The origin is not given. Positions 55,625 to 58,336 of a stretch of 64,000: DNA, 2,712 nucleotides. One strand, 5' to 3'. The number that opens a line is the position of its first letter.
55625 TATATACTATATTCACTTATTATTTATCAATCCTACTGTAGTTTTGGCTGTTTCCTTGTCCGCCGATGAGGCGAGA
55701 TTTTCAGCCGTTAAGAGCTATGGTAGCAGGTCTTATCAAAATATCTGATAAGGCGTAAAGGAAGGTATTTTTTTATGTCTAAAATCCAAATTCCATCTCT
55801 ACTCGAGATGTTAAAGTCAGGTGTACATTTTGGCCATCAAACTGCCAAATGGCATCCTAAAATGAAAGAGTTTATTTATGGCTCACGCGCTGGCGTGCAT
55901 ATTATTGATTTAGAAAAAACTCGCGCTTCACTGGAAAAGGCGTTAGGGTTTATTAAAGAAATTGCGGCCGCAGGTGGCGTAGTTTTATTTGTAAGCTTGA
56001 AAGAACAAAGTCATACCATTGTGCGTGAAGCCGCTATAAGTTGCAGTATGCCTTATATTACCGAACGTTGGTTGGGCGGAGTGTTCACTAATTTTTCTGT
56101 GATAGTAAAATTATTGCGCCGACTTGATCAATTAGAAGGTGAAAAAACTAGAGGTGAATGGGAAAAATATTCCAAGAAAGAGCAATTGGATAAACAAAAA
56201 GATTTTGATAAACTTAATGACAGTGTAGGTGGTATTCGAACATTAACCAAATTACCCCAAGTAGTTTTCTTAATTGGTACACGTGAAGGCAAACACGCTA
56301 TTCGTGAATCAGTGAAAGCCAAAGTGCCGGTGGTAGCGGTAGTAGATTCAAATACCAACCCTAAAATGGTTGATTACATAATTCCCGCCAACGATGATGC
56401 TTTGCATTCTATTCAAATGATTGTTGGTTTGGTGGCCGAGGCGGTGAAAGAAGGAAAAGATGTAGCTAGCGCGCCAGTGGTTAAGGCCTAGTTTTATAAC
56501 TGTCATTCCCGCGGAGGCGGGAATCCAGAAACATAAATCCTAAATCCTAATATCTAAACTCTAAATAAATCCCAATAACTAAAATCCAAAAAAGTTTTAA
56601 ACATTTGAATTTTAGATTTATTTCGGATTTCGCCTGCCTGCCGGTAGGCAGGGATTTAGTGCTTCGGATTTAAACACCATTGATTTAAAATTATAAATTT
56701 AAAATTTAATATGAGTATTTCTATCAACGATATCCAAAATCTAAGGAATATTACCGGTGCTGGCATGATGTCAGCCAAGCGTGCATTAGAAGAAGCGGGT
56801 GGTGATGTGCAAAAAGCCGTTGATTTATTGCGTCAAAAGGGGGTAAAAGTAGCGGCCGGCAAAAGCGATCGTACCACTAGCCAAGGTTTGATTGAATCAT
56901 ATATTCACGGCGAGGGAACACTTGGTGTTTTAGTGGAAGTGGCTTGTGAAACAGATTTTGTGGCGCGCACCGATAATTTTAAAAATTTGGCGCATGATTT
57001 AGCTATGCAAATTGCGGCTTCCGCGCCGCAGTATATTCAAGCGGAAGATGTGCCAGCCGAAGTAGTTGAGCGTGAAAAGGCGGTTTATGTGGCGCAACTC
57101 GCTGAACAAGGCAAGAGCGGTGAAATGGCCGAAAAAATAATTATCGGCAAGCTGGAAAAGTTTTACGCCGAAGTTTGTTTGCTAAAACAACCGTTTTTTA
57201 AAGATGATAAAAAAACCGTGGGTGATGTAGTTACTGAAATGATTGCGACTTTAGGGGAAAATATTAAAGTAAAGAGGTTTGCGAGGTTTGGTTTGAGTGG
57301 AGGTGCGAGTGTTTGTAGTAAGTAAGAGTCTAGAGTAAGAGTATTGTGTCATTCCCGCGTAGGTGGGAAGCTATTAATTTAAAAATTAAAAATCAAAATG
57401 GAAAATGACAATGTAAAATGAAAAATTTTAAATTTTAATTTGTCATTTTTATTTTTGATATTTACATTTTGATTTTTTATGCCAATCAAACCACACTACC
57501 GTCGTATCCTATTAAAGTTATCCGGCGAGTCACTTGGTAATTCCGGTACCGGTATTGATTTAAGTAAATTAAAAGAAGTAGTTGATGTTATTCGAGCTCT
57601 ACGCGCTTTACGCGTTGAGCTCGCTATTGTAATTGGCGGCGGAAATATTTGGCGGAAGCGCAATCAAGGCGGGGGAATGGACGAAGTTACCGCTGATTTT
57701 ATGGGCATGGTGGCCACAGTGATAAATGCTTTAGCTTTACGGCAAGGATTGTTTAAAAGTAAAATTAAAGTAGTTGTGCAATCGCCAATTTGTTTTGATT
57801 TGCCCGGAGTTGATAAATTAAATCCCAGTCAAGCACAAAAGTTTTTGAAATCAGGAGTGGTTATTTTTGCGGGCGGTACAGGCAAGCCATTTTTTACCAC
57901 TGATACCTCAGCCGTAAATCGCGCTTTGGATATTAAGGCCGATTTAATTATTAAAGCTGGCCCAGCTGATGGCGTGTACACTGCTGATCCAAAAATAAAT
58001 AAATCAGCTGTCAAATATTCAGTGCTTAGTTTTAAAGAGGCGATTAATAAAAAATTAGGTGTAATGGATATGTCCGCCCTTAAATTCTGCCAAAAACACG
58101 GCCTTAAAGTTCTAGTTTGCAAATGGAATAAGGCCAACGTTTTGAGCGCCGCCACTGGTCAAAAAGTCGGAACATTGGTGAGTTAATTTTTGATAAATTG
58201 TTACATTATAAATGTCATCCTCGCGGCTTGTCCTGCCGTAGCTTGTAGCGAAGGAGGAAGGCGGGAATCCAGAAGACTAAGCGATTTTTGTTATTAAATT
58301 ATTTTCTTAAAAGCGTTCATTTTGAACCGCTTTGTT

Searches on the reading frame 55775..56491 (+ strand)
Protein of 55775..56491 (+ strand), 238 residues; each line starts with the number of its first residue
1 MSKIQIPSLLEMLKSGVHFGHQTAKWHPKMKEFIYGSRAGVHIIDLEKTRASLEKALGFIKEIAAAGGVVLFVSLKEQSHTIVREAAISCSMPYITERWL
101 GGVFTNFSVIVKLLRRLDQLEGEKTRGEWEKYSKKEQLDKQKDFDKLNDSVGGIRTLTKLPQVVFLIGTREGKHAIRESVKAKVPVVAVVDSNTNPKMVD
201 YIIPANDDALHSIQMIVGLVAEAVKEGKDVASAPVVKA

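Call 33: search_protein_families(library=pfam, proteins=[window:55775-56491:+], max_evalue=0.0001)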
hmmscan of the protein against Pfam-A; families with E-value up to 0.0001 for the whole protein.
window:55775-56491:+ (238 aa): 1 family
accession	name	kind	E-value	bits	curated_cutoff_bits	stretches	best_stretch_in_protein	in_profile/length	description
PF00318.25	Ribosomal_S2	-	5.4e-80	268.1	26.1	1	12-227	1-216/216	Ribosomal protein S2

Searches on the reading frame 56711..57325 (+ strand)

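Call 33: search_protein_families(library=pfam, proteins=[window:56711-57325:+], max_evalue=0.0001)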
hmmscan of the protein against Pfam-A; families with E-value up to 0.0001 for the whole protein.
window:56711-57325:+ (204 aa): 1 family
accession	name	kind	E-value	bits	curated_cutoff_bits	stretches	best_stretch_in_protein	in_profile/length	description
PF00889.24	EF_TS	-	3.5e-38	131.7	27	1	42-194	62-201/204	Elongation factor TS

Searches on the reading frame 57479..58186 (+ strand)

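Call 33: search_protein_families(library=pfam, proteins=[window:57479-58186:+], max_evalue=0.0001)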
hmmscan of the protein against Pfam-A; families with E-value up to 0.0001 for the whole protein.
window:57479-58186:+ (235 aa): 1 family
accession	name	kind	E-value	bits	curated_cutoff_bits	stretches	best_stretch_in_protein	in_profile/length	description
PF00696.33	AA_kinase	-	4.5e-30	105.6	24.9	1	9-214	2-233/234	Amino acid kinase family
